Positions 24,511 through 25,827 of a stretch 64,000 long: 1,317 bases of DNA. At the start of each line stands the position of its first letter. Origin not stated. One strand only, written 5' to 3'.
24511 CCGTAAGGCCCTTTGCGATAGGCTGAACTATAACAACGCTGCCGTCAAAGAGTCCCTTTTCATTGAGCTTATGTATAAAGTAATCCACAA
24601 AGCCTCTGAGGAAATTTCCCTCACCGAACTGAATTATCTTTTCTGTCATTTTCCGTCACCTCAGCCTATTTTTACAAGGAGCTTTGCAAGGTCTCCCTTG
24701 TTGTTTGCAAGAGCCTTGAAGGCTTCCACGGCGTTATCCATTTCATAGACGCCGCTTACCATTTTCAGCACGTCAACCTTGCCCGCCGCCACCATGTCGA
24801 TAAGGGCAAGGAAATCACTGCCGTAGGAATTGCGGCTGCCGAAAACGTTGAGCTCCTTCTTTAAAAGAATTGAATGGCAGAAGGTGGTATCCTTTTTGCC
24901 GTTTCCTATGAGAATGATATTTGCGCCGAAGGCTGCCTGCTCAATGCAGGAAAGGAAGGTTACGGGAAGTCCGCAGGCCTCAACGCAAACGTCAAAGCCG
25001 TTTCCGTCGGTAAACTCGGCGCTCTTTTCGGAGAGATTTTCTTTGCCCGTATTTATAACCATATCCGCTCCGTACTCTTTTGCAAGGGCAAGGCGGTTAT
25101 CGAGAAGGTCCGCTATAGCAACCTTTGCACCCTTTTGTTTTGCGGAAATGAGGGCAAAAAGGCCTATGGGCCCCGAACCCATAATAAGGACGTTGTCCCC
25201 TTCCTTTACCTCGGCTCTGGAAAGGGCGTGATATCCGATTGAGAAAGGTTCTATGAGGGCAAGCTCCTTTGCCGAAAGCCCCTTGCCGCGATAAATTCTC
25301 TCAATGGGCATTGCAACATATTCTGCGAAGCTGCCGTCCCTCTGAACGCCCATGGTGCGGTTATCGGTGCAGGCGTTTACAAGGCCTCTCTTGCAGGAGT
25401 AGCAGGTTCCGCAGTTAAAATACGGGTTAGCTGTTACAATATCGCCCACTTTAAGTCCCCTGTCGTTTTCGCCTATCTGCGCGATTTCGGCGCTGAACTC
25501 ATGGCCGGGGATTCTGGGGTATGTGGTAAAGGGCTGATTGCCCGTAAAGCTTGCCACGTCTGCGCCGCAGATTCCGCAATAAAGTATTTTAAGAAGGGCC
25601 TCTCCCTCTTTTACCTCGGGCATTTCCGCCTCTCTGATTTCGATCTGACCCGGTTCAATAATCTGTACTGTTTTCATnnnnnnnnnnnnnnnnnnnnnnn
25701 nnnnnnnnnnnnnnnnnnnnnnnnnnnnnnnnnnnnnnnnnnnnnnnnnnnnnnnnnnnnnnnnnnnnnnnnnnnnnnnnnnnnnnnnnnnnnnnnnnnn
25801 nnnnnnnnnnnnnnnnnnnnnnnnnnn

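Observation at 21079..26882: uxaB-uxaA without uxaC, joined to a lactonase and two MDR dehydrogenases: candidate L-galactose-to-KDG oxidative pathway inside a fucosidase-type operon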

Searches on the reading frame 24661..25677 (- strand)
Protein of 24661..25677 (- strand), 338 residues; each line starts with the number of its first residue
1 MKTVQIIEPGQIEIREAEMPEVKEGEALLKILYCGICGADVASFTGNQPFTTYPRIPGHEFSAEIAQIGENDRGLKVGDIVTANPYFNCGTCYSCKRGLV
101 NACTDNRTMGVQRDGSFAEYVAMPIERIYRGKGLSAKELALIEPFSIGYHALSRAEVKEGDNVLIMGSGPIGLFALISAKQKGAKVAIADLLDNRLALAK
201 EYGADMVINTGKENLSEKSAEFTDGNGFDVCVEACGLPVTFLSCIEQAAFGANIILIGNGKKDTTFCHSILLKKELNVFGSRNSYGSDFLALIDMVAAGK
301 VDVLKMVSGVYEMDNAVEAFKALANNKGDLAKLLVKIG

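Call 4: search_protein_families(library=pfam, proteins=[window:24661-25677:-])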
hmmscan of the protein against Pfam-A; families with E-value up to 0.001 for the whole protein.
window:24661-25677:- (338 aa): 5 families
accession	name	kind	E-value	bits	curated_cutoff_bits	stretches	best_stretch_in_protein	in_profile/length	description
PF08240.17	ADH_N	-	4.8e-26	91.5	23.5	1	24-128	2-99/104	Alcohol dehydrogenase GroES-like domain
PF00107.32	ADH_zinc_N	-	1.2e-24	87.2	31.8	1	170-297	1-128/129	Zinc-binding dehydrogenase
PF16912.11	Glu_dehyd_C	-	2.1e-09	37.6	34.9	1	141-322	6-200/211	Glucose dehydrogenase C-terminus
PF13602.12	ADH_zinc_N_2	-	9.8e-08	33.4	27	1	203-327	2-127/134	Zinc-binding dehydrogenase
PF01262.27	AlaDh_PNT_C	-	0.00026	20.9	23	1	161-214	29-85/214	Alanine dehydrogenase/PNT, C-terminal domain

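Call 5: search_protein_families(library=ncbifam, proteins=[window:24661-25677:-])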
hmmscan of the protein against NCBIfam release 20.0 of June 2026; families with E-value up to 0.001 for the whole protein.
window:24661-25677:- (338 aa): 23 families
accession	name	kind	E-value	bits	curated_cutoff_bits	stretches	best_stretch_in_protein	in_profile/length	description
NF041097.1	keto_inos_dh_IolM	equivalog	6.9e-70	235.7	450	1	4-329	32-383/389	scyllo-inosose 3-dehydrogenase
NF007489.0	PRK10083.1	equivalog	1e-62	212.1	376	1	1-336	1-336/339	Zn-dependent oxidoreductase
NF003808.0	PRK05396.1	equivalog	2.6e-58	197.5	380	1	12-327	13-332/341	L-threonine 3-dehydrogenase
TIGR00692.1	tdh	equivalog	6.1e-57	193.2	458.35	1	12-325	11-330/340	L-threonine 3-dehydrogenase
NF007642.0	PRK10309.1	equivalog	9.2e-49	166.5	550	1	1-327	1-337/347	galactitol-1-phosphate 5-dehydrogenase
NF007375.0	PRK09880.1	equivalog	2.2e-44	151.7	469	1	16-335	20-341/344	L-idonate 5-dehydrogenase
NF010344.0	PRK13771.1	subfamily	2e-42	145.4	349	1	2-337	2-333/334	putative alcohol dehydrogenase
NF041172.1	AcrlCoa_red_Thmprot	equivalog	5.7e-40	137.3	500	1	1-336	1-333/334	acryloyl-CoA reductase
NF006940.0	PRK09422.1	equivalog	8.3e-33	113.7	344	1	1-315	1-317/338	alcohol dehydrogenase AdhP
TIGR03451.1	mycoS_dep_FDH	equivalog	4.4e-32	111.3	512.9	2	151-325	168-348/358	S-(hydroxymethyl)mycothiol dehydrogenase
TIGR03989.1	Rxyl_3153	subfamily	3.4e-31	108.9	440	2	9-105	11-107/370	NDMA-dependent alcohol dehydrogenase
TIGR03201.1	dearomat_had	equivalog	6.6e-31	107.7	338.65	1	5-327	3-340/349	6-hydroxycyclohex-1-ene-1-carbonyl-CoA dehydrogenase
TIGR03366.1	HpnZ_proposed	hypoth_equivalog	8.2e-28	97.5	328.1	1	20-259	1-254/315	putative phosphonate catabolism associated alcohol dehydrogenase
NF047908.1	AldhRedAhr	equivalog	1.6e-26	93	470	1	11-327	15-326/335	NADPH-dependent aldehyde reductase Ahr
TIGR02824.1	quinone_pig3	subfamily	2.2e-26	92.6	296.8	2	105-281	82-262/325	putative NAD(P)H quinone oxidoreductase, PIG3 family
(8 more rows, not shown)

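Call 10: search_solved_structures(query=window:24661-25677:-, max_evalue=1e-20)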
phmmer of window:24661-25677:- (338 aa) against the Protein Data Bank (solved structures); distinct sequences matched with E-value up to 1e-20: 63 (the best 60 are shown).
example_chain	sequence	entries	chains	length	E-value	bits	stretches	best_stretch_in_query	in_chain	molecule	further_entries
4ilk_A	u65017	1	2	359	6.3e-53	183.1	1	1-326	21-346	Starvation sensing protein rspB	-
5vm2_A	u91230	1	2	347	1.5e-49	172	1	8-337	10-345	Alcohol dehydrogenase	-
2dfv_A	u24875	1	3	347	2.3e-47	164.8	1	8-327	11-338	Probable L-threonine 3-dehydrogenase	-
2d8a_A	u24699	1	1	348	2.3e-47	164.8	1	8-327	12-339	Probable L-threonine 3-dehydrogenase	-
5kia_A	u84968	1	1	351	7.5e-44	153.3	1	12-326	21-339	L-threonine 3-dehydrogenase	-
1e3j_A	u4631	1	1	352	1.2e-42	149.4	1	10-334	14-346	NADP(H)-DEPENDENT KETOSE REDUCTASE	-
3gfb_A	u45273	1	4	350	2.7e-40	141.6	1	12-325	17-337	L-threonine 3-dehydrogenase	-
4a2c_A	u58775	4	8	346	2.2e-39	138.6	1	3-288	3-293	GALACTITOL-1-PHOSPHATE 5-DEHYDROGENASE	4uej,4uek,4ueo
3ip1_A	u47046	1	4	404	1.5e-38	135.9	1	12-328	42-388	Alcohol dehydrogenase, zinc-containing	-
4ej6_A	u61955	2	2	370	7.2e-38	133.6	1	1-320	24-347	Putative zinc-binding dehydrogenase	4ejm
5k1s_A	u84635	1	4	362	7.3e-36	127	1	8-321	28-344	Oxidoreductase, zinc-binding dehydrogenase family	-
3qe3_A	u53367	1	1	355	2e-35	125.6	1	7-336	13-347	Sorbitol dehydrogenase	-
5yln_A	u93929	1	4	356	4e-35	124.6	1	1-323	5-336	Alcohol dehydrogenase, zinc-containing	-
7y9p_A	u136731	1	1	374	6.1e-35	124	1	14-330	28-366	Xylitol dehydrogenase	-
4oh1_A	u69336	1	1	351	1.2e-34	123.1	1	10-249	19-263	L-iditol 2-dehydrogenase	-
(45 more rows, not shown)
